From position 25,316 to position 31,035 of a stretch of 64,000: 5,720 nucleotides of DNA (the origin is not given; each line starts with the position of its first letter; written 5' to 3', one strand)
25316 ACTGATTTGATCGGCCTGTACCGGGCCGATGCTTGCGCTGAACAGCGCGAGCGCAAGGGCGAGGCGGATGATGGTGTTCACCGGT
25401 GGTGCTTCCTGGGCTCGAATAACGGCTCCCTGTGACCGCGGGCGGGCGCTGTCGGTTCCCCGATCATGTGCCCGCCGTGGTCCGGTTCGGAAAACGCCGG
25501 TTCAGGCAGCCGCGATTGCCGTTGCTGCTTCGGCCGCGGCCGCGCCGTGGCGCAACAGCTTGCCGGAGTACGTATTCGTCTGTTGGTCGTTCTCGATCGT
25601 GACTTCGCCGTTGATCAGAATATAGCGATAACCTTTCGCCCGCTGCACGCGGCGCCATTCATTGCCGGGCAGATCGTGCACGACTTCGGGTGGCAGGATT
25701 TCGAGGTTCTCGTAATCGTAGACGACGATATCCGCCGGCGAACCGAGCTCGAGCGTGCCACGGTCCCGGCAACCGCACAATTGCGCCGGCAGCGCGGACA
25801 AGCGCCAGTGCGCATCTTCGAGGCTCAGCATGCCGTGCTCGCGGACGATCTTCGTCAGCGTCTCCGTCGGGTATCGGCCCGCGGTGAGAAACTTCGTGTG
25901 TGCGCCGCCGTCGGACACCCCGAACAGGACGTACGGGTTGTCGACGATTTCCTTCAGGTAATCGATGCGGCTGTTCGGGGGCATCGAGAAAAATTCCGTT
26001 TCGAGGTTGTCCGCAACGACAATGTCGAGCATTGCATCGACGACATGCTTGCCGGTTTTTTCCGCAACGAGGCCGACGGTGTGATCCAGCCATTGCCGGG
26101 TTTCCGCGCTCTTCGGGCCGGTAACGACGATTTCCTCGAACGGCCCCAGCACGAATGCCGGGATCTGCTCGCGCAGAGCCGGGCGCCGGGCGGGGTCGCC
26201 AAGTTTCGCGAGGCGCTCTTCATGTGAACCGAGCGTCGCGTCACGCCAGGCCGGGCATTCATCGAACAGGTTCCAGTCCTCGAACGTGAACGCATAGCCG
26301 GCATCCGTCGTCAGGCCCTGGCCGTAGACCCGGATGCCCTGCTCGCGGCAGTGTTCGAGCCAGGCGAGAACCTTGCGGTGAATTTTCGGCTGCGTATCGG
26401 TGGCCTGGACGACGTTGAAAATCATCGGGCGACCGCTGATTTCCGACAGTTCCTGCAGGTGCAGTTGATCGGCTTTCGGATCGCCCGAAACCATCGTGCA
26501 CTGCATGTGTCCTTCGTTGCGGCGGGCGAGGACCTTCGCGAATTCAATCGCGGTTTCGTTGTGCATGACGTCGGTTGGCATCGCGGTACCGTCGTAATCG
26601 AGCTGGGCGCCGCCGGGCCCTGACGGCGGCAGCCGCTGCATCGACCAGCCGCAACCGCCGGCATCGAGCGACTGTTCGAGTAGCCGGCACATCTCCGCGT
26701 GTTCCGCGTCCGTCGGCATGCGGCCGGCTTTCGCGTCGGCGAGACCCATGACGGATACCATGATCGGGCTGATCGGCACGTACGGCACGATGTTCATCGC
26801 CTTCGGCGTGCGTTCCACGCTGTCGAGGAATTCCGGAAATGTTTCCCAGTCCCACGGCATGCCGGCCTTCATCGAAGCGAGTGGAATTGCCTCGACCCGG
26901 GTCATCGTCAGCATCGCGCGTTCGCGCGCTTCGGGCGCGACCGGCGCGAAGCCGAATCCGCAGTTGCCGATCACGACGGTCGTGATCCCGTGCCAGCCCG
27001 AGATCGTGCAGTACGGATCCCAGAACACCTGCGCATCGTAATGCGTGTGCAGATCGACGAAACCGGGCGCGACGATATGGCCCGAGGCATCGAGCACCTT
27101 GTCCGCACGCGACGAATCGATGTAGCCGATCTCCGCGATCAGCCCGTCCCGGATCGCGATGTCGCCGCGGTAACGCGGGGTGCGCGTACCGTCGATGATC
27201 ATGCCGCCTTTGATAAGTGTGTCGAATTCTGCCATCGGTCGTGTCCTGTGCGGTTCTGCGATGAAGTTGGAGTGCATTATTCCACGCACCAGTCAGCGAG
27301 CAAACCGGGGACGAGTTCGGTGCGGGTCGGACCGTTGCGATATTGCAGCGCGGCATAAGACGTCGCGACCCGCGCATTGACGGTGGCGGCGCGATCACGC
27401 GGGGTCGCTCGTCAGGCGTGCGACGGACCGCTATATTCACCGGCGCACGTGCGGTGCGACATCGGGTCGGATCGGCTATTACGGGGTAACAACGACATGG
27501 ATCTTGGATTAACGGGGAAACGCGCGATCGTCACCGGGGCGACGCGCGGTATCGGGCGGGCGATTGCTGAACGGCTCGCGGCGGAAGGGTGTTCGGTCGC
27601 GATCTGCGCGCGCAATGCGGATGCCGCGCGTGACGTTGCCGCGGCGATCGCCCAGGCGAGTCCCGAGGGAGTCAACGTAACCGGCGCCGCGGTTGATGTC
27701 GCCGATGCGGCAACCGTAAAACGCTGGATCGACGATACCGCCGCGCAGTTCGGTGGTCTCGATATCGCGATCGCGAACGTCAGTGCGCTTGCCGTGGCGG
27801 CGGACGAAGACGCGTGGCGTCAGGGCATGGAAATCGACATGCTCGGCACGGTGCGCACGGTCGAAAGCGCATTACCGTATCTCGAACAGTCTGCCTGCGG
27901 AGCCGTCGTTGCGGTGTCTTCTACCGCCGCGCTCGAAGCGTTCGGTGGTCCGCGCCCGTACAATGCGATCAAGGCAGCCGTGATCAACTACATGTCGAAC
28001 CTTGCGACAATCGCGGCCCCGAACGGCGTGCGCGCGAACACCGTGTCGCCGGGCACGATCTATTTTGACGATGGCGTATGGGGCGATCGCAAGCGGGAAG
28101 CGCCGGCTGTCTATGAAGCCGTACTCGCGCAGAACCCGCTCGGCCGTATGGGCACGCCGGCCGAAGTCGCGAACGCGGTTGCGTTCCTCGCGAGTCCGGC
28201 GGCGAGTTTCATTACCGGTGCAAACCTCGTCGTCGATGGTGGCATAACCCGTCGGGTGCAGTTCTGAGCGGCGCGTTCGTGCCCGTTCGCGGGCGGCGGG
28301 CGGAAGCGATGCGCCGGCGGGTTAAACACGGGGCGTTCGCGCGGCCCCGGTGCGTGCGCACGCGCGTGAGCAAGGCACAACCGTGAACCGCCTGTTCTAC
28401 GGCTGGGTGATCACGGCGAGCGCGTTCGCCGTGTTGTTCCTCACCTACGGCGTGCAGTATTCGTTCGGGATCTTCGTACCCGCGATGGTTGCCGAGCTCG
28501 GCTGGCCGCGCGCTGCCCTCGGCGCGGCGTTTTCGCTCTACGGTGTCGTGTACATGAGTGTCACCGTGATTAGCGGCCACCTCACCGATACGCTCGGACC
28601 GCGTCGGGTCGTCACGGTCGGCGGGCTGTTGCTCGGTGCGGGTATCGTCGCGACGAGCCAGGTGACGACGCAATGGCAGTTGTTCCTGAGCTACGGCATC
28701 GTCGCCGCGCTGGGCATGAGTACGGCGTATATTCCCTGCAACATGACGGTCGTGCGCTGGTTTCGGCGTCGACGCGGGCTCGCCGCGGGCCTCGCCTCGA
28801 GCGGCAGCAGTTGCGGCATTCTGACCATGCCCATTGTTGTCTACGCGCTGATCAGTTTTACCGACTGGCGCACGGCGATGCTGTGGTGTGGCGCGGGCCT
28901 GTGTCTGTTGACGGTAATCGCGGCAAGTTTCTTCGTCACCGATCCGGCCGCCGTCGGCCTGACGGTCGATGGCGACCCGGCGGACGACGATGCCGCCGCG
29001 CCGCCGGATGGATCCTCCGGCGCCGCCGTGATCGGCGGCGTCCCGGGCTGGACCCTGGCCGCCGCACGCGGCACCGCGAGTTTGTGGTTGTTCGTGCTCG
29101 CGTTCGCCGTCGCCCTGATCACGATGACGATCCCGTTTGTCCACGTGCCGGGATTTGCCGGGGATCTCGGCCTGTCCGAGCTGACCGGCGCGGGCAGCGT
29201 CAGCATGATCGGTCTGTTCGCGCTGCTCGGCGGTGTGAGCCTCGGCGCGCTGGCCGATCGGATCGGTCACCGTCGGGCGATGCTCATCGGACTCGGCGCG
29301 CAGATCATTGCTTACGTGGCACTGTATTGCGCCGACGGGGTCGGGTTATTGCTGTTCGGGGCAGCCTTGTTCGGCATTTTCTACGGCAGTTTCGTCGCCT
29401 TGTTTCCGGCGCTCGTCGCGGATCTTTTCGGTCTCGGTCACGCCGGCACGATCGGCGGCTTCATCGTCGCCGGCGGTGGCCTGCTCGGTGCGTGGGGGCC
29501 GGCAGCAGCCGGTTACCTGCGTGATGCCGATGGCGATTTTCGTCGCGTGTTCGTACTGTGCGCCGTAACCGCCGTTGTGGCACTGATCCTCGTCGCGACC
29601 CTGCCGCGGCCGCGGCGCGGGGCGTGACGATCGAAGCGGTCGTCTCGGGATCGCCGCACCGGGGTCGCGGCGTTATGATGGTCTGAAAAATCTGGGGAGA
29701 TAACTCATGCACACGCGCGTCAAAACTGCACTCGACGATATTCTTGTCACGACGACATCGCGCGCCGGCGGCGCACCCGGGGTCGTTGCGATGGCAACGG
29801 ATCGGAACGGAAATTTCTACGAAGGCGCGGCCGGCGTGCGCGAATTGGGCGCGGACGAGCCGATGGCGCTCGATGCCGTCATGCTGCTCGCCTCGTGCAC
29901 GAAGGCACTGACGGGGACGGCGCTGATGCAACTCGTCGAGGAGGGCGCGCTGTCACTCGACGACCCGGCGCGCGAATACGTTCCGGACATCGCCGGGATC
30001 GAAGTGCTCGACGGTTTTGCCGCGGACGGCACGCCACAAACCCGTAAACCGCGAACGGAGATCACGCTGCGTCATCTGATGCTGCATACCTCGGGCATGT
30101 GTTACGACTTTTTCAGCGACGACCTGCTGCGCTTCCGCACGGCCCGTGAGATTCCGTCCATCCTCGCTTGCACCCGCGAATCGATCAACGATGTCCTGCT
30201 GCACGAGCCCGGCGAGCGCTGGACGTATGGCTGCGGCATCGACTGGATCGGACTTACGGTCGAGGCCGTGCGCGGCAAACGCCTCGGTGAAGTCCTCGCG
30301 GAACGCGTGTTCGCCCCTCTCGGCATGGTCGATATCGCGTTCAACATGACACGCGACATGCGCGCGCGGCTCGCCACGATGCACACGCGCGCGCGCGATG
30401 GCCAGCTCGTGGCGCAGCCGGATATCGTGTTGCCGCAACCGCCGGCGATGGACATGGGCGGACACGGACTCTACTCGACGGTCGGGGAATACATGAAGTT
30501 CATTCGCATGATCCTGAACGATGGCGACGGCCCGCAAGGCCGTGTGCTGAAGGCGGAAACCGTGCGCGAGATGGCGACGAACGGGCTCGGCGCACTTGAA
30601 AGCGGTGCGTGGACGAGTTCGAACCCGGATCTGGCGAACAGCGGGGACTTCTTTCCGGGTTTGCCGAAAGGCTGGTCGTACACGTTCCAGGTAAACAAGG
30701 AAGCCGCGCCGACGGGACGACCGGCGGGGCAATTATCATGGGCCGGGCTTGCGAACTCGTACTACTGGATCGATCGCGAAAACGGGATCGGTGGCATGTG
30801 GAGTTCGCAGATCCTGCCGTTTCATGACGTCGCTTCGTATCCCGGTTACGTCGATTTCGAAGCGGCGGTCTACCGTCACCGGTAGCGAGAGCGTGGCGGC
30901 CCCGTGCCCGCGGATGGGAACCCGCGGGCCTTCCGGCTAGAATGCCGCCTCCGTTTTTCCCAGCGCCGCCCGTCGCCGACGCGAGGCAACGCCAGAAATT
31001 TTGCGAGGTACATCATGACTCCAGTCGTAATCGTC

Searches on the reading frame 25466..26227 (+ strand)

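Call 8: search_protein_families(library=pfam, proteins=[window:25466-26227:+], max_evalue=1)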
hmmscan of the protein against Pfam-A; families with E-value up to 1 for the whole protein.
window:25466-26227:+ (253 aa): 1 family
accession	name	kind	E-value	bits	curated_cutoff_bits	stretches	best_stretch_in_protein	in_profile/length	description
PF21850.2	DUF6909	-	0.11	11.2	27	1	121-208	157-243/535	Family of unknown function (DUF6909)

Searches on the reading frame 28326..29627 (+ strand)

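Call 26: search_protein_families(library=pfam, proteins=[window:28326-29627:+], max_evalue=0.00001)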
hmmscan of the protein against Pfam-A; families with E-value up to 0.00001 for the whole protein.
window:28326-29627:+ (433 aa): 1 family
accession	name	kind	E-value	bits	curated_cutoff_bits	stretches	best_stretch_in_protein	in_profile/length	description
PF07690.21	MFS_1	-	4.4e-54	184.1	33.4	2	34-392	2-347/347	Major Facilitator Superfamily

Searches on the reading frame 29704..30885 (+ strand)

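Call 26: search_protein_families(library=pfam, proteins=[window:29704-30885:+], max_evalue=0.00001)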
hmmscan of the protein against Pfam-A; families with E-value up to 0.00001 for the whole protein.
window:29704-30885:+ (393 aa): 1 family
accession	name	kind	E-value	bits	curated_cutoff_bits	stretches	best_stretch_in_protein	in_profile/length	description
PF00144.29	Beta-lactamase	-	1.5e-53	182.5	27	1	19-375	9-315/329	Beta-lactamase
